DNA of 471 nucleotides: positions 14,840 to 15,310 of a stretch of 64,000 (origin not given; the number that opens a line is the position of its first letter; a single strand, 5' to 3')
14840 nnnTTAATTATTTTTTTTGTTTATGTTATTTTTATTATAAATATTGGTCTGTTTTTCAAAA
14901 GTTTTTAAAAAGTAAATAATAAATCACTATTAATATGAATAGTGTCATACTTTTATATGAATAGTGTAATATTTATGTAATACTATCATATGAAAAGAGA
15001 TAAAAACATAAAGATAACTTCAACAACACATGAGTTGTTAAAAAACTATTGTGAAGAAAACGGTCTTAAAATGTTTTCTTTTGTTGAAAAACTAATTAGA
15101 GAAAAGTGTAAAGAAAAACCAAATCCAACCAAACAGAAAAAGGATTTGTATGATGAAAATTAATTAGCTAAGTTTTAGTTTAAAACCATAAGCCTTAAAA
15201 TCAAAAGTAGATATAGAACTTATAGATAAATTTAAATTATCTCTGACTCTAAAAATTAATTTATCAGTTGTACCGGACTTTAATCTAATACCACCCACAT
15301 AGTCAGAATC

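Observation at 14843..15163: Unannotated 57-aa ribbon-helix-helix-like regulator with operator-like direct repeats, divergent from the sheath promoter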

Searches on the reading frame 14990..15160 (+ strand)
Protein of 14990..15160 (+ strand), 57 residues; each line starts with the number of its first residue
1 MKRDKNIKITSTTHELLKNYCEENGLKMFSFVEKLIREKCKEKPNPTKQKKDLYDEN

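Call 4: search_protein_families(library=pfam, proteins=[window:14990-15160:+], max_evalue=10)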
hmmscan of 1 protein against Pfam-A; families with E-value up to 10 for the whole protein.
seq(57 aa): 4 families
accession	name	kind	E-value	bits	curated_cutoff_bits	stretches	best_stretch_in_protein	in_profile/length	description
PF10723.15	RepB-RCR_reg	-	0.00016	22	21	1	5-40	42-77/81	Replication regulatory protein RepB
PF25119.1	HSNSD_N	-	0.019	15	27.4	1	5-34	61-90/215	Heparan sulfate-N-deacetylase, N-terminal domain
PF09385.16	HisK_N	-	0.067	13.6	24.4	1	9-42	23-56/129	Histidine kinase N terminal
PF11976.14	Rad60-SLD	-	0.11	12.8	23.8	1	6-27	16-37/72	Ubiquitin-2 like Rad60 SUMO-like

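Call 5: search_protein_families(library=phrogs, proteins=[window:14990-15160:+], max_evalue=10)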
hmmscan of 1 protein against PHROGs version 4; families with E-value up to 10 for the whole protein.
seq(57 aa): 8 families
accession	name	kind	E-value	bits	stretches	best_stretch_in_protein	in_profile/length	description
phrog_582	-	transcription regulation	6.6e-05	24.2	1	5-47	60-102/105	Arc-like repressor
phrog_35455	-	unknown function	0.0051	17.8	1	9-41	48-80/86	-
phrog_3180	-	transcription regulation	0.0065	17.4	1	3-38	6-41/50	Arc-like repressor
phrog_945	-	DNA, RNA and nucleotide metabolism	0.026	15.2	1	6-51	94-139/145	endonuclease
phrog_9962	-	unknown function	0.046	14.6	1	16-51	10-43/59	-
phrog_19546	-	unknown function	0.076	14.6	1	11-49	55-93/113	-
phrog_2075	-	unknown function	0.081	13.2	1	1-27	1-27/54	-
phrog_876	-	transcription regulation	0.11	13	1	3-45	68-110/239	transcriptional repressor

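Call 9: find_homologous_proteins(query=window:14990-15160:+, max_evalue=0.01)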
Query seq(57 aa) (57 aa): 229 proteins with E <= 0.01 among 229 candidates; the best 120 are listed.
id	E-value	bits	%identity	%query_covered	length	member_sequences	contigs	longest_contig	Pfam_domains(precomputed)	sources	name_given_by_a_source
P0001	3.8e-30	119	100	100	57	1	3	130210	-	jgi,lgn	jgi:hypothetical protein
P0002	1.5e-28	114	96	100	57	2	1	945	-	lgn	-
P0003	3.2e-25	104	88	100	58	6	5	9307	-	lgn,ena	-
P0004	9.1e-25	102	89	98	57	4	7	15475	-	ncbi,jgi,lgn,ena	jgi:hypothetical protein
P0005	1.1e-24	102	89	98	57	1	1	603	-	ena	-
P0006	1.6e-24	102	88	100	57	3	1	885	-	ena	-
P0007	1.7e-24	102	88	100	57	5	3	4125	-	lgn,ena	-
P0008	2.2e-24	101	89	98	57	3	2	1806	-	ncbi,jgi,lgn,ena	jgi:hypothetical protein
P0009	2.2e-24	101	86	100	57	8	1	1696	PF10723.16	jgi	jgi:hypothetical protein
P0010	2.4e-24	101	88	100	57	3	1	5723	-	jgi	jgi:hypothetical protein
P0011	3.8e-24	100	88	100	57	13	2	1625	-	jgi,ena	jgi:ferritin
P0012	5.0e-24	100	88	98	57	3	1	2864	-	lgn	-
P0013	9.6e-24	99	84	100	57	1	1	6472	-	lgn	-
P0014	9.7e-24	99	86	100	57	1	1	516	-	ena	-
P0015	1.1e-23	99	84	100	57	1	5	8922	-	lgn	-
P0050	5.0e-19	84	78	100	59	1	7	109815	-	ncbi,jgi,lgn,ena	-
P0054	2.5e-18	82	77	100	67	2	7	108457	PF10723.16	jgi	jgi:hypothetical protein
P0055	6.7e-18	81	75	100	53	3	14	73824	-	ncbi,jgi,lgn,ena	jgi:hypothetical protein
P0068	3.5e-16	76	75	98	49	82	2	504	PF10723.16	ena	-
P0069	4.4e-16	75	75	100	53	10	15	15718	PF10723.16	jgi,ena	jgi:hypothetical protein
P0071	4.8e-16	75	73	98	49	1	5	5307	PF10723.16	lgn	-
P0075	7.1e-16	75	75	100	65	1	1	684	PF10723.16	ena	-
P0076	7.2e-16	75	73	98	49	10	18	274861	-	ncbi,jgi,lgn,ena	jgi:hypothetical protein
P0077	7.2e-16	75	75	100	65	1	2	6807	PF10723.16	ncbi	-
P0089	1.6e-15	74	70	98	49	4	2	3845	PF10723.16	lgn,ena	-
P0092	1.9e-15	73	72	100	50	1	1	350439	PF10723.16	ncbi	-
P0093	2.0e-15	73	70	100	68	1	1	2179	PF10723.16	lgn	-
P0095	2.1e-15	73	70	100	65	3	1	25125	PF10723.16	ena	-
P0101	2.6e-15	73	73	98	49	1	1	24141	PF10723.16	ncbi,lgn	-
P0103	2.7e-15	73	68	100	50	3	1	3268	PF10723.16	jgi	jgi:hypothetical protein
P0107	3.2e-15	73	72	100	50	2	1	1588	PF10723.16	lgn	-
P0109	3.4e-15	73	68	98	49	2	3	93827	PF10723.16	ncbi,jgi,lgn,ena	jgi:hypothetical protein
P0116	4.1e-15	72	71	98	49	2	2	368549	PF10723.16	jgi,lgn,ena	-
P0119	4.9e-15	72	70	98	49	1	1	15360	PF10723.16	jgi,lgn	jgi:hypothetical protein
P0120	5.2e-15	72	68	100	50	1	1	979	PF10723.16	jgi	jgi:hypothetical protein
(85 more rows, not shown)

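Call 16: search_dna_similar(query=window:14990-15160:+, collection=phages, mode=protein, max_evalue=0.1, max_rows=20)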
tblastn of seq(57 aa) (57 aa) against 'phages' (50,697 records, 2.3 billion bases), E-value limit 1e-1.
No match.

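Call 24: list_cluster_members(proteins=[P0001, P0092, P0076, P0125, P0050, P0055])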
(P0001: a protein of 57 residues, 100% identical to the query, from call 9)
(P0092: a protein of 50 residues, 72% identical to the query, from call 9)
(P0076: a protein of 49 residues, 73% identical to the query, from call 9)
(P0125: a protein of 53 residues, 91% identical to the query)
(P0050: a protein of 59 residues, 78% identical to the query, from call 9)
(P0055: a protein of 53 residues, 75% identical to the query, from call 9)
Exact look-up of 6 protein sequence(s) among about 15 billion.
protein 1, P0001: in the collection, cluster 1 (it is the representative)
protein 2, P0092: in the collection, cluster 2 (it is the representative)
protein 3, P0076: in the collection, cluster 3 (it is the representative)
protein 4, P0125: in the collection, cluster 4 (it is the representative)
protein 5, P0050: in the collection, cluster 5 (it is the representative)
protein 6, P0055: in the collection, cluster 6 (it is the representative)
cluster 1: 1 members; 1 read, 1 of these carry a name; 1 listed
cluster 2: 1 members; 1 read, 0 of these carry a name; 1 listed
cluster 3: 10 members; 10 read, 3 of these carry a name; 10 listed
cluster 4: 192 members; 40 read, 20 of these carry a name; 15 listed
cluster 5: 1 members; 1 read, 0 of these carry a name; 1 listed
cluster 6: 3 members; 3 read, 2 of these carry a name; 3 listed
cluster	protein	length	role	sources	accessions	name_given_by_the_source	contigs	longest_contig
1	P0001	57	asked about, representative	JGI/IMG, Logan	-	hypothetical protein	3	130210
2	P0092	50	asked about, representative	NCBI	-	-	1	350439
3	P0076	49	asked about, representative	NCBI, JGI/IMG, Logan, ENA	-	hypothetical protein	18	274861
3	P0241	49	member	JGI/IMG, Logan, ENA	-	hypothetical protein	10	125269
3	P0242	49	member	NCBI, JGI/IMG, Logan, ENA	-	hypothetical protein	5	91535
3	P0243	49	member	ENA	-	-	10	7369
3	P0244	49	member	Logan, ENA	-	-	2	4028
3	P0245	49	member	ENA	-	-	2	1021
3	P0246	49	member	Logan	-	-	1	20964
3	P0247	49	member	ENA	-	-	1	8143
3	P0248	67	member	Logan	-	-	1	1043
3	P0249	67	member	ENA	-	-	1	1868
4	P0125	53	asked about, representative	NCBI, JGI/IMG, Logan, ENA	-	hypothetical protein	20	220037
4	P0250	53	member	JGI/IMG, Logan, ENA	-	hypothetical protein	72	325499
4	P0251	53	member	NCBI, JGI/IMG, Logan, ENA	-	hypothetical protein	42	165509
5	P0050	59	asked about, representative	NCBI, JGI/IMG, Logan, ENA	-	-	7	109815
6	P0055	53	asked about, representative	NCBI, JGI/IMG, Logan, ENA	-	hypothetical protein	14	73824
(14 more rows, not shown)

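Call 27: search_solved_structures(query=A2, max_evalue=10, show_alignments=3)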
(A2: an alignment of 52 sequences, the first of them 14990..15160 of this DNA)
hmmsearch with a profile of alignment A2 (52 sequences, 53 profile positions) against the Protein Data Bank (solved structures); distinct sequences matched with E-value up to 10: 28.
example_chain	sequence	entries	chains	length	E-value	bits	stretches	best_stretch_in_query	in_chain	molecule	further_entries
4bkg_A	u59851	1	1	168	4e-05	26.6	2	15-31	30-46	SMALL UBIQUITIN-RELATED MODIFIER 2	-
5tvp_Q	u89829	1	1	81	0.15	15.2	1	14-31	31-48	Small ubiquitin-related modifier 2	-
2kel_A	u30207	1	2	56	0.15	15.2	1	9-43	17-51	Uncharacterized protein 56B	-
5tvq_B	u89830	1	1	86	0.17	15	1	14-31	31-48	Small ubiquitin-related modifier 2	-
1wm3_A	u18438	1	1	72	0.19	14.8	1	14-31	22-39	Ubiquitin-like protein SMT3B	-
5elu_B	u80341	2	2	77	0.2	14.7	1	14-31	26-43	Small ubiquitin-related modifier 2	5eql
1wm2_A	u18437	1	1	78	0.2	14.7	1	14-31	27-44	Ubiquitin-like protein SMT3B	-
7r2e_C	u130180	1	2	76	0.21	14.7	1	14-31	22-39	Small ubiquitin-related modifier 3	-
7zjv_B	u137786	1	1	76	0.21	14.7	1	14-31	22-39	Small ubiquitin-related modifier 2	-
6k5r_A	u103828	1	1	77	0.21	14.7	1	14-31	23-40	Small ubiquitin-related modifier 3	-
9gnn_C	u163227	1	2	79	0.21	14.7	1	14-31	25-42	Small ubiquitin-related modifier 3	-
6nnq_B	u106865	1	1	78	0.21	14.7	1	14-31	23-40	Small ubiquitin-related modifier 3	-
5d2m_B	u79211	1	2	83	0.22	14.6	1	14-31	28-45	Small ubiquitin-related modifier 2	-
2ckh_B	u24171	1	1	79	0.22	14.6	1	14-31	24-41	SMALL UBIQUITIN-RELATED MODIFIER 2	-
3uin_B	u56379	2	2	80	0.22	14.6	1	14-31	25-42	Small ubiquitin-related modifier 2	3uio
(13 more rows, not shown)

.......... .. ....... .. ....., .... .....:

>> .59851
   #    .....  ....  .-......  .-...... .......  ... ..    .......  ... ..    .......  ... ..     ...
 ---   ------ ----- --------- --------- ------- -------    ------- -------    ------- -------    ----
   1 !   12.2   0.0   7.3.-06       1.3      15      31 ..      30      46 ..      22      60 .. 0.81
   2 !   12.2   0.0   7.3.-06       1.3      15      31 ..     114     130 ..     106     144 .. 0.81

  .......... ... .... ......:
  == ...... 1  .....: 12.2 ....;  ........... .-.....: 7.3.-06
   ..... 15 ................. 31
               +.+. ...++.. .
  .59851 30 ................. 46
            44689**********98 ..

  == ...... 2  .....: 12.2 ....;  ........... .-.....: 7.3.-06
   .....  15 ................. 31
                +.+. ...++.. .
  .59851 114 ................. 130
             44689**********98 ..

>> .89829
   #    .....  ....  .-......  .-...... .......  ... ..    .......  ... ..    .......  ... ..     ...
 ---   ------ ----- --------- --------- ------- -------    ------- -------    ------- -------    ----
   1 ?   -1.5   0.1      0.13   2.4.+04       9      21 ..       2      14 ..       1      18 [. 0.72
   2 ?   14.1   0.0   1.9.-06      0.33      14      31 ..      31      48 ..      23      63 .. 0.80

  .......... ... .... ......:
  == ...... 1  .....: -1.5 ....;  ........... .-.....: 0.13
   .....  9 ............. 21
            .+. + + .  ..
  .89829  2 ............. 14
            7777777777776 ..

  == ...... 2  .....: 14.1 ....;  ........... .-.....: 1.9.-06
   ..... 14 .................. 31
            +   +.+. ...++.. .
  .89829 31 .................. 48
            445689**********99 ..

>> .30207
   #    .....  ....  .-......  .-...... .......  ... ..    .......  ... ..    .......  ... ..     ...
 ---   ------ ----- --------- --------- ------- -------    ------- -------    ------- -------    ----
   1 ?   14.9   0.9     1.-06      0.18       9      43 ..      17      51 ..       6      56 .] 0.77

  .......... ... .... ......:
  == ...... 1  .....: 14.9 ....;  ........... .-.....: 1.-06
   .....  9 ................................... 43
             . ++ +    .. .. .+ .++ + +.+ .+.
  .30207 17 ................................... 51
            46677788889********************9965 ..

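Call 31: predict_structure(alignment_id=A2)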
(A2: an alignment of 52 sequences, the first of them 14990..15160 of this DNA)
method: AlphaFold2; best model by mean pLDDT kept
length: 57 residues; sequences in the alignment: 52
mean_pLDDT: 68.0   pTM: 0.37
mean pLDDT of the five models: 68.0, 65.6, 65.1, 63.8, 62.1
residues with pLDDT >= 90: 0; 70-90: 32; 50-70: 13; < 50: 12
segments of 3 or more residues with pLDDT < 50: 47-52
pLDDT, mean of each block of 10 residues (from residue 1): 62 82 81 78 50 48
secondary structure, 60 per line:
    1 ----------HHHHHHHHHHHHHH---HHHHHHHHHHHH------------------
elements in order: H11-24 H28-39

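Call 33: fold_search(model_id=the predicted structure, library=pdb)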
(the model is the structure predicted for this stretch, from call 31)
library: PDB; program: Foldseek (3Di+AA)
matches with E <= 10: 83; with E <= 0.001: 0
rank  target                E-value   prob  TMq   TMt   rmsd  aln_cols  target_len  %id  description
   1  1b28_MODEL_1_A        5.1e-01  0.85  0.52  0.55   2.7        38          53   26  ARC REPRESSOR MYL MUTANT FROM SALMONELLA BACTERIOPHAGE P22 (released 1999-11-03)
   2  6noy_B                6.0e-01  0.82  0.50  0.38   2.7        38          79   24  Structure of Cyanothece McdB (released 2019-04-24)
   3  3veb_B                1.3e+00  0.25  0.45  0.20   9.7        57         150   16  Crystal Structure of Matp-matS (released 2012-11-21)
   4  1p94_MODEL_1_A        1.5e+00  0.72  0.60  0.47   2.0        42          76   26  NMR Structure of ParG symmetric dimer (released 2004-01-13)
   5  1ea4_E                1.6e+00  0.51  0.54  0.66   2.9        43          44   21  TRANSCRIPTIONAL REPRESSOR COPG/22bp dsDNA COMPLEX (released 2001-07-05)
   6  6a6x_D                1.6e+00  0.44  0.51  0.53   4.5        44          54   16  The crystal structure of the Mtb MazE-MazF-mt9 complex (released 2019-07-03)
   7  1myl_A                1.9e+00  0.44  0.51  0.61   3.5        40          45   25  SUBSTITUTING HYDROPHOBIC RESIDUES FOR A BURIED SALT BRIDGE ENHANCES PROTEIN STABILITY BUT DOES NOT REDUCE CONFORMATION (released 1995-01-26)
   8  1ea4_B                2.1e+00  0.44  0.54  0.68   2.4        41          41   22  TRANSCRIPTIONAL REPRESSOR COPG/22bp dsDNA COMPLEX (released 2001-07-05)
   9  2cpg_B                2.1e+00  0.41  0.54  0.64   3.1        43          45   21  TRANSCRIPTIONAL REPRESSOR COPG (released 1999-11-19)
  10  7ak7_C                2.4e+00  0.44  0.57  0.40   2.6        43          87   26  Structure of Salmonella TacT2 toxin bound to TacA2 antitoxin (released 2021-08-18)
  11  9kkd_B                2.6e+00  0.51  0.56  0.71   1.9        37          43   16  the structure of StnY (released 2025-11-19)
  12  9kkd_A                2.6e+00  0.51  0.56  0.69   1.9        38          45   16  the structure of StnY (released 2025-11-19)
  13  1par_C                2.6e+00  0.30  0.53  0.59   4.5        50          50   24  DNA RECOGNITION BY BETA-SHEETS IN THE ARC REPRESSOR-OPERATOR CRYSTAL STRUCTURE (released 1994-07-31)
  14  1b01_A                2.7e+00  0.35  0.51  0.63   2.2        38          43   21  TRANSCRIPTIONAL REPRESSOR COPG/DNA COMPLEX (released 1999-11-19)
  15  8jdi_F                3.0e+00  0.38  0.49  0.20   1.5        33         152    9  Crystal structure of Cas7-AcrIF25 complex (released 2024-05-29)
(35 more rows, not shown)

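Call 34: search_protein_families(library=pfam, alignment_id=A2, max_evalue=0.01)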
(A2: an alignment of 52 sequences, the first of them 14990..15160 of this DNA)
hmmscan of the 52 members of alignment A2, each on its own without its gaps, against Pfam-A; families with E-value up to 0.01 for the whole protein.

A. member 1, window:14990-15160:+ (57 aa): 1 family
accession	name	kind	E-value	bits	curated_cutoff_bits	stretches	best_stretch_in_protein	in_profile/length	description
PF10723.15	RepB-RCR_reg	-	0.00016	22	21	1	5-40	42-77/81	Replication regulatory protein RepB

B. families by the number of members that match (of 52 scanned): 4 families
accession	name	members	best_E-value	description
PF10723.15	RepB-RCR_reg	37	2.4e-05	Replication regulatory protein RepB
PF25119.1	HSNSD_N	3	0.0029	Heparan sulfate-N-deacetylase, N-terminal domain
PF07764.18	Omega_Repress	2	0.0011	Omega Transcriptional Repressor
PF19807.5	DUF6290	1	0.0075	Family of unknown function (DUF6290)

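Call 43: find_encoding_contigs(protein=P0001, flank=3000, max_places=3)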
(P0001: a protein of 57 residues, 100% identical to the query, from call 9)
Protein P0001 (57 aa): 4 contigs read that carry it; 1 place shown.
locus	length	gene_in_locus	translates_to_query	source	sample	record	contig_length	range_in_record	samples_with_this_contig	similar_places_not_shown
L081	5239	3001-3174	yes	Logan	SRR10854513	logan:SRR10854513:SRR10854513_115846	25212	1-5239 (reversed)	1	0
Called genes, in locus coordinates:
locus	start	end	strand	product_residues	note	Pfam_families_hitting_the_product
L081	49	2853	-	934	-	PF04984:Phage_sheath_1 (weak), PF17482:Phage_sheath_1C (weak)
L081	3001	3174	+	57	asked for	-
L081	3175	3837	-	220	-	-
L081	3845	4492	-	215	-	-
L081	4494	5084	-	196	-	-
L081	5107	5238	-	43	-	?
